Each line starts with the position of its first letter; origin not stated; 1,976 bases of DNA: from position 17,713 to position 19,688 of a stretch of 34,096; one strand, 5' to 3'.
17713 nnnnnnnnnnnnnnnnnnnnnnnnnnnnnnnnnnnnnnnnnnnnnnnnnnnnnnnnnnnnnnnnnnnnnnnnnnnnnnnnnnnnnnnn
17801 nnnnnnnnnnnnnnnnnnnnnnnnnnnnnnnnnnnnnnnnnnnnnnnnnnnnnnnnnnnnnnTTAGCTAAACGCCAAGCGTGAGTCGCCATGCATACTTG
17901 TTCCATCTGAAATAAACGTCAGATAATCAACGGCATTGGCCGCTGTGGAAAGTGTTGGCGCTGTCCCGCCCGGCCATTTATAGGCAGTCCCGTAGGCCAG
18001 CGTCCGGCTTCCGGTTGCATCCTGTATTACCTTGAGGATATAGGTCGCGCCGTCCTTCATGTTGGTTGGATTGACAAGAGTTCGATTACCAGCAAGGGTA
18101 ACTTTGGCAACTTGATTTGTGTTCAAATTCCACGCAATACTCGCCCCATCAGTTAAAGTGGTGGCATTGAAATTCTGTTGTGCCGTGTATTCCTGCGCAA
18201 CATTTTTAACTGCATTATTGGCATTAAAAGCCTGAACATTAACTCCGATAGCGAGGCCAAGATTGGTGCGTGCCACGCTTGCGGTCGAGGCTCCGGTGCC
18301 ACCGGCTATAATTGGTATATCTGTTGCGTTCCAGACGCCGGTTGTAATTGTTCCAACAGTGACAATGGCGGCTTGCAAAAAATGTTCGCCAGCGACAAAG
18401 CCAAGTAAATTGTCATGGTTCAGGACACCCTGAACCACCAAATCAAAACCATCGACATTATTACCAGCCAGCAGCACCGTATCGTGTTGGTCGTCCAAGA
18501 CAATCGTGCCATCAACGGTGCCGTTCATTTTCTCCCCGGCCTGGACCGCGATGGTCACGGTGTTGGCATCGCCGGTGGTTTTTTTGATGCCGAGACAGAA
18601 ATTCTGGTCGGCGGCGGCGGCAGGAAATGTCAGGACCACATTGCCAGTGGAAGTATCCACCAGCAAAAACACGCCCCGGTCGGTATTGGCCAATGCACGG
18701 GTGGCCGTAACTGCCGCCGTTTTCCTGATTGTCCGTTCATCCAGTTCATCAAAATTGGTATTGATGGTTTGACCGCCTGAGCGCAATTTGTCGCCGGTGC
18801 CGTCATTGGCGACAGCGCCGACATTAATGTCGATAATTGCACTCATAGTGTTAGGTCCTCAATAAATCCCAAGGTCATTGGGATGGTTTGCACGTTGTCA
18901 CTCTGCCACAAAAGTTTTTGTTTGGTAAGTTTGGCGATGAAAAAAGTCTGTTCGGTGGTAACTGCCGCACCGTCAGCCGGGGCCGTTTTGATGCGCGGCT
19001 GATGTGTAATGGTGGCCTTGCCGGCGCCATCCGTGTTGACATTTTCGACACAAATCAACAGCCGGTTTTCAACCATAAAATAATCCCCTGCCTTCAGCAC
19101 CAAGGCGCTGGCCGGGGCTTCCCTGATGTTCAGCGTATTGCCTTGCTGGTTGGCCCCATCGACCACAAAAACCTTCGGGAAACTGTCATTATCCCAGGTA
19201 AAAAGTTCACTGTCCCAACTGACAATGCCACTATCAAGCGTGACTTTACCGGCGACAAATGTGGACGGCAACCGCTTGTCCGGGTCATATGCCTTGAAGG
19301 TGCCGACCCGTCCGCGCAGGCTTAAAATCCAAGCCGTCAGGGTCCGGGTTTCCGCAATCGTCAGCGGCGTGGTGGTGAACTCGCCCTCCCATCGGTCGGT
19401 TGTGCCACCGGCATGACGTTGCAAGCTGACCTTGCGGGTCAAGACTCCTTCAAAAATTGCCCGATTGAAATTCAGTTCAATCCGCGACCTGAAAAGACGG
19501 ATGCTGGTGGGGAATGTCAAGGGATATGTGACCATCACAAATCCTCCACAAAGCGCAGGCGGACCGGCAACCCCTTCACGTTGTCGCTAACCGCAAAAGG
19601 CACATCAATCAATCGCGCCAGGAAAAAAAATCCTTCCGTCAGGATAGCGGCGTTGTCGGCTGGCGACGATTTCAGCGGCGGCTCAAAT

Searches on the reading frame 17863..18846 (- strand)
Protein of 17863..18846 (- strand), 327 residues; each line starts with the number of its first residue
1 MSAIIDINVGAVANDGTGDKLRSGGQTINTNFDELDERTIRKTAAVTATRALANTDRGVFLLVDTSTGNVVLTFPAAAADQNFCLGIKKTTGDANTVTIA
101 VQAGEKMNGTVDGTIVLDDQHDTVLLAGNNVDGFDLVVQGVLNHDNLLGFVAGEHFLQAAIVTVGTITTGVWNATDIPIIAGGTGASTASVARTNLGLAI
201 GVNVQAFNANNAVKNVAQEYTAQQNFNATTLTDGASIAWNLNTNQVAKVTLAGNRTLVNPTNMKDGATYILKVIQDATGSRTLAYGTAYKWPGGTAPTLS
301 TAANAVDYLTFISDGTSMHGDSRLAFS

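Call 99: search_protein_families(library=phrogs, proteins=[window:17863-18846:-], max_evalue=0.001)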
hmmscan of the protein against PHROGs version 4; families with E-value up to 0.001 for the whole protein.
window:17863-18846:- (327 aa): 10 families
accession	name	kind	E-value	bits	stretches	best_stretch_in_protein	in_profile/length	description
phrog_8859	-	unknown function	1.5e-10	41.6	1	7-105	6-100/400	-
phrog_5596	-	unknown function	1.5e-08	34.9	1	219-321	346-445/451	-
phrog_958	-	tail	4e-08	33.1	1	6-117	4-127/606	baseplate wedge subunit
phrog_24210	-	tail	7.4e-08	33.1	1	177-257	43-123/303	tail fiber protein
phrog_31840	-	unknown function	2.9e-07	29.5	1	212-318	1203-1310/1321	-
phrog_677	-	tail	3.5e-07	31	1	7-100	6-94/412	baseplate wedge tail fiber protein connector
phrog_4757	-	unknown function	4.7e-07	30.3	1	161-311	204-342/359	-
phrog_9017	-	tail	5.5e-07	31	1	243-320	69-151/159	tail fiber protein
phrog_18794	-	unknown function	1.7e-05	25.2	1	7-58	6-55/427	-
phrog_11393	-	tail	0.00025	20.8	1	159-233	326-399/538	tail fiber protein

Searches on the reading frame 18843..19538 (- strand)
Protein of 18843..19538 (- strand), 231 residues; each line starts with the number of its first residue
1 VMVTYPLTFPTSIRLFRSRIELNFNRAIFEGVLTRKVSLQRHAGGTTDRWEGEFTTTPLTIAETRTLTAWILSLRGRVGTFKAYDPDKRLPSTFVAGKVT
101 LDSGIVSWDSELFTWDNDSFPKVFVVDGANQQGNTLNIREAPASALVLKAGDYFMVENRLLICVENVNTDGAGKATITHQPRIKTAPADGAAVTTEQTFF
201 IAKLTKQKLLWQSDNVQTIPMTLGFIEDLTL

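Call 99: search_protein_families(library=phrogs, proteins=[window:18843-19538:-], max_evalue=0.001)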
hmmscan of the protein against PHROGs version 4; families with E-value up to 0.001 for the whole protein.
window:18843-19538:- (231 aa): 1 family
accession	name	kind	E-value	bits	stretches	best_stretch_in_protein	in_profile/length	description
phrog_1302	-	tail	3e-31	109.5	1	8-229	4-200/201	distal tail protein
